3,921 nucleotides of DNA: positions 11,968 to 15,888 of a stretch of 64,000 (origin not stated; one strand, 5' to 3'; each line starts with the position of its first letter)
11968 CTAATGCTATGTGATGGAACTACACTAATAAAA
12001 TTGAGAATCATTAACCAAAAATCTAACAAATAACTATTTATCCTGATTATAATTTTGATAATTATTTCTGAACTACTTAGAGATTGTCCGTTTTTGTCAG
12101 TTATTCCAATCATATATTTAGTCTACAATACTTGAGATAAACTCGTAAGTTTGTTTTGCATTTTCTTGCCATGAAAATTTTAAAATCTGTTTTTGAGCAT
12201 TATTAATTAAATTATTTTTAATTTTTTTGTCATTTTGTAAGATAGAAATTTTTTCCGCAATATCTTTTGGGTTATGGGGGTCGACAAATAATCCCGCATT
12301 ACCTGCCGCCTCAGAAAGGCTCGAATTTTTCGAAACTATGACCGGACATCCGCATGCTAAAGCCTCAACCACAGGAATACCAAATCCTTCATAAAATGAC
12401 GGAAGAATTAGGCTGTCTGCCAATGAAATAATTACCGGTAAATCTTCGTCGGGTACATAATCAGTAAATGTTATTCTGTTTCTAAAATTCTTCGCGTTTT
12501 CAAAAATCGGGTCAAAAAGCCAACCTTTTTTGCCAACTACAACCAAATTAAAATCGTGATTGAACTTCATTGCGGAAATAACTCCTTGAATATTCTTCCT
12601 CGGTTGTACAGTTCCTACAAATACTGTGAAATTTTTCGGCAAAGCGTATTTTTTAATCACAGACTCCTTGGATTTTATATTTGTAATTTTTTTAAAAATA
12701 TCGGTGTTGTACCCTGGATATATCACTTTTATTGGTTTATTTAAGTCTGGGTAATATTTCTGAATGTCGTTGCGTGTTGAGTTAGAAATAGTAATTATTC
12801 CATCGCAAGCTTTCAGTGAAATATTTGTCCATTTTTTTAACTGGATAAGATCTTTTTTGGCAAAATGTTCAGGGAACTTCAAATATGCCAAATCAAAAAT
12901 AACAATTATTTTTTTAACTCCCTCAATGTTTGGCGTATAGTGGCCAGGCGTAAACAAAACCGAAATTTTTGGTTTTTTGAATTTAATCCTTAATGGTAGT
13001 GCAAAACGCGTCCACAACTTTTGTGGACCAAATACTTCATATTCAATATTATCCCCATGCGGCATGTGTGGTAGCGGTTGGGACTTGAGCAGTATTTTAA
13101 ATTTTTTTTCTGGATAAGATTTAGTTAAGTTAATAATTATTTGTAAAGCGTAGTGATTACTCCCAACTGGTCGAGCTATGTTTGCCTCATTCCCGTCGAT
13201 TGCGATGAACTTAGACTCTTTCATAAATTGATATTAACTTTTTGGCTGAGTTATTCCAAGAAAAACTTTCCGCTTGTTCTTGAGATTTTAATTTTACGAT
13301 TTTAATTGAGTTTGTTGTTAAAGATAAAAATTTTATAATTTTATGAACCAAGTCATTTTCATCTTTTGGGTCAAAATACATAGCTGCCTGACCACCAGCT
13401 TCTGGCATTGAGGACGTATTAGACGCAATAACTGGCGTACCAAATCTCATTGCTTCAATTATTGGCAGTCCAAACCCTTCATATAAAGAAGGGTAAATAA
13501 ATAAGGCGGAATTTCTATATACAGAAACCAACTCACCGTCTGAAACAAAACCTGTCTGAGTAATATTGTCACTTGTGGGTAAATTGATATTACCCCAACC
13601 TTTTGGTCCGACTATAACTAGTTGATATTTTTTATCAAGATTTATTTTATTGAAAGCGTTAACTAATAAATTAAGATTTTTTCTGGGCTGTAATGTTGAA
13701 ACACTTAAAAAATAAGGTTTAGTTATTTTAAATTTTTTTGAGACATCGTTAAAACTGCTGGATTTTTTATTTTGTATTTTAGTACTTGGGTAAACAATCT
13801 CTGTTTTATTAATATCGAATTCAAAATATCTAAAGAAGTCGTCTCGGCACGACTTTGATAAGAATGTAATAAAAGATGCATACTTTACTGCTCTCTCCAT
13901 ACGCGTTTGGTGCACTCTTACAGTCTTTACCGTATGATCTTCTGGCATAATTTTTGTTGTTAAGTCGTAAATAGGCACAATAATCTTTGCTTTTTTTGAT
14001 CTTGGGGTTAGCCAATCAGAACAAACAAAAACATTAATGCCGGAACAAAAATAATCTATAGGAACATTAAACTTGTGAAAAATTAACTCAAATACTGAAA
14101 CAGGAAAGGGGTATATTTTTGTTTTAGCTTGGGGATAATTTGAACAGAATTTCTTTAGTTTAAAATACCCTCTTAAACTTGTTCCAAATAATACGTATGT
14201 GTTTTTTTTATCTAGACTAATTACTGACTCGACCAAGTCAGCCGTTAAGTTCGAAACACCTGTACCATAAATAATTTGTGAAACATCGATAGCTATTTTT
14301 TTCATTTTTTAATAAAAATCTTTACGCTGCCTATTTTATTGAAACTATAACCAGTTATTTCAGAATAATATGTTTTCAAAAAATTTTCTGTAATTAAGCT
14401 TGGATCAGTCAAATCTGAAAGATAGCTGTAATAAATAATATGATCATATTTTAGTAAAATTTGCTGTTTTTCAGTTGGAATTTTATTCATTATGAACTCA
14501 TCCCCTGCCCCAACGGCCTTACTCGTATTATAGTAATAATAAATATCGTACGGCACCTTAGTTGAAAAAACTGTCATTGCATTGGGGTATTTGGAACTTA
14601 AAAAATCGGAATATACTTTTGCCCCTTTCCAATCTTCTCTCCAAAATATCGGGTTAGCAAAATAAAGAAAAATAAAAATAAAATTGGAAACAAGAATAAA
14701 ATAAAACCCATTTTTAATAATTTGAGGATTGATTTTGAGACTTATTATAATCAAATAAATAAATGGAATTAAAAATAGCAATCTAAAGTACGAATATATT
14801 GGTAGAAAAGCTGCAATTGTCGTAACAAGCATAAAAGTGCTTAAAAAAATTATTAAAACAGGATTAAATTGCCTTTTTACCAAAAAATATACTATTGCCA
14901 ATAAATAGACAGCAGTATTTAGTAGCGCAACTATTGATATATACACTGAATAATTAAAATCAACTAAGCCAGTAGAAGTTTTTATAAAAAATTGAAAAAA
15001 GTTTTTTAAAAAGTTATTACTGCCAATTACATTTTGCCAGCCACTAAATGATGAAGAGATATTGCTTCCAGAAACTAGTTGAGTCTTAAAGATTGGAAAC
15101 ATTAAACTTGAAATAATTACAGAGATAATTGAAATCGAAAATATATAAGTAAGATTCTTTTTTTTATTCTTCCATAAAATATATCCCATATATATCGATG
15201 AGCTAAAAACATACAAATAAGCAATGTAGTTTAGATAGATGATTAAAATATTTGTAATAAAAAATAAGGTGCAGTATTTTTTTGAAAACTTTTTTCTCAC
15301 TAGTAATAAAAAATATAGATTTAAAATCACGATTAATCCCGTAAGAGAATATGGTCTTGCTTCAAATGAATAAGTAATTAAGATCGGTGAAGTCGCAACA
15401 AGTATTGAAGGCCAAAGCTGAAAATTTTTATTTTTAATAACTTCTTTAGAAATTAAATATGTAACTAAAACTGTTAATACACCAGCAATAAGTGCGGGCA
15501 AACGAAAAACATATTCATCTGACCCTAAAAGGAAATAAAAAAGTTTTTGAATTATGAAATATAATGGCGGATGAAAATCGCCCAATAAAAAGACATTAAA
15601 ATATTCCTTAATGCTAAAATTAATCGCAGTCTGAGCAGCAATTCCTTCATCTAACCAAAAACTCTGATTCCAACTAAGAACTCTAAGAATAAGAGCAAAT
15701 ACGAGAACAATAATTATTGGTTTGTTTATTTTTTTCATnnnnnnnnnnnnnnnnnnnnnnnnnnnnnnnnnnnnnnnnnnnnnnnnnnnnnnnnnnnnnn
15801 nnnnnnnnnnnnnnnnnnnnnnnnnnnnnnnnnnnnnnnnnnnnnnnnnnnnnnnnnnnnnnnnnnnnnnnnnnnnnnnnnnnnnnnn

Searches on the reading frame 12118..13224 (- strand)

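Call 12: search_protein_families(library=pfam, proteins=[window:12118-13224:-], max_evalue=0.00001)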
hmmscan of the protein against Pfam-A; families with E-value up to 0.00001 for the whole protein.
window:12118-13224:- (368 aa): 5 families
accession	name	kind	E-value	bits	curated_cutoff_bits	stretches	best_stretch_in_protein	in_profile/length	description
PF00534.26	Glycos_transf_1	-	6.9e-34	117.3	26.4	1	195-346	11-172/172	Glycosyl transferases group 1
PF13692.12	Glyco_trans_1_4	-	1.2e-23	84.4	27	1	200-331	4-141/142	Glycosyl transferases group 1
PF20706.3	GT4-conflict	-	9.4e-08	31.9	26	1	224-305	232-318/385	Family 4 Glycosyltransferase in conflict systems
PF13439.12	Glyco_transf_4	-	7e-07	29.9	28.5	1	115-175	109-169/170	Glycosyltransferase Family 4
PF13524.12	Glyco_trans_1_2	-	8.4e-07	29.5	25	1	217-358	7-141/144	Glycosyl transferase-like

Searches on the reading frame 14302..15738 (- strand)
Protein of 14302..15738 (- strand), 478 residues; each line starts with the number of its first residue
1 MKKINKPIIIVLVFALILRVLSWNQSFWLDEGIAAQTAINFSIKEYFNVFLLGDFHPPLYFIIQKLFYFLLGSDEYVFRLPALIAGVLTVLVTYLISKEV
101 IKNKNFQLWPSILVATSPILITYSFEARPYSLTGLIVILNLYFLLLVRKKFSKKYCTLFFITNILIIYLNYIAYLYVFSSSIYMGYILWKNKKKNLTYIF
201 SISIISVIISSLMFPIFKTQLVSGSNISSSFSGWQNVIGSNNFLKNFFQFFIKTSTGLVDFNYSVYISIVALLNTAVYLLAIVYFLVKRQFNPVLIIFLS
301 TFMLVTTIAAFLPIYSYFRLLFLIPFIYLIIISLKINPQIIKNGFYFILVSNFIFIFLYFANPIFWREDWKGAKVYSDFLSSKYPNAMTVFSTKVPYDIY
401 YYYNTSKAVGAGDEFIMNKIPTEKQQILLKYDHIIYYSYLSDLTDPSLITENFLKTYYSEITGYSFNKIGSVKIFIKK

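Call 5: search_protein_families(library=pfam, proteins=[window:14302-15738:-], max_evalue=0.01)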
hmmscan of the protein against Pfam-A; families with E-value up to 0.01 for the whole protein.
window:14302-15738:- (478 aa): 1 family
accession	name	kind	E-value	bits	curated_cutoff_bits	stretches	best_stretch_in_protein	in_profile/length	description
PF13231.12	PMT_2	-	2.8e-08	34.6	26.1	1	56-209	2-154/160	Dolichyl-phosphate-mannose-protein mannosyltransferase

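Call 50: find_related_loci(query=window:14302-15738:-, collection=genome_contigs, flank=10000)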
Query window:14302-15738:- (478 aa) in genome_contigs; peptide patterns used: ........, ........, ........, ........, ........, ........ (x = any residue, [..] = any of these).
426 stretches matched a pattern; 2 encode a relative of the query (tblastn E <= 1e-3); 2 distinct loci.
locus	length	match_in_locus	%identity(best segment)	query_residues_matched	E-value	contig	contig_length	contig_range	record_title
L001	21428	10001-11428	93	1-476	0e+0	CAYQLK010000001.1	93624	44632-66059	MAG TPA_asm: uncultured Gammaproteobacteria bacterium isolate SRP286056_co1_654 genome assembly, contig: NODE_177_length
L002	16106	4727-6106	77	19-478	0e+0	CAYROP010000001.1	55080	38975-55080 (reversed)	MAG TPA_asm: uncultured Gammaproteobacteria bacterium isolate SRP173033_co3_106 genome assembly, contig: NODE_532_length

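Call 67: find_related_loci(query=A5, collection=metagenome_contigs, flank=3000)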
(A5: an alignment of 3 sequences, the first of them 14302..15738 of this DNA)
Query A5 (478 aa) in metagenome_contigs; peptide patterns used: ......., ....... (x = any residue, [..] = any of these).
600 stretches matched a pattern, but none encodes a relative of the query by tblastn (E <= 1e-3).

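Call 78: search_protein_families(library=ncbifam, proteins=[window:14302-15738:-], max_evalue=0.1)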
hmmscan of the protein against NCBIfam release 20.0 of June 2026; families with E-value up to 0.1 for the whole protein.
window:14302-15738:- (478 aa): 2 families
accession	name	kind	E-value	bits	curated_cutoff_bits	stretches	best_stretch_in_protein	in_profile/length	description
TIGR03663.1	TIGR03663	subfamily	5.3e-07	29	126.25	1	7-307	3-307/435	flippase activity-associated protein Agl23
NF052499.1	MnslTaseMT1671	equivalog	0.00021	19.9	900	1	5-255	27-269/523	mannosyltransferase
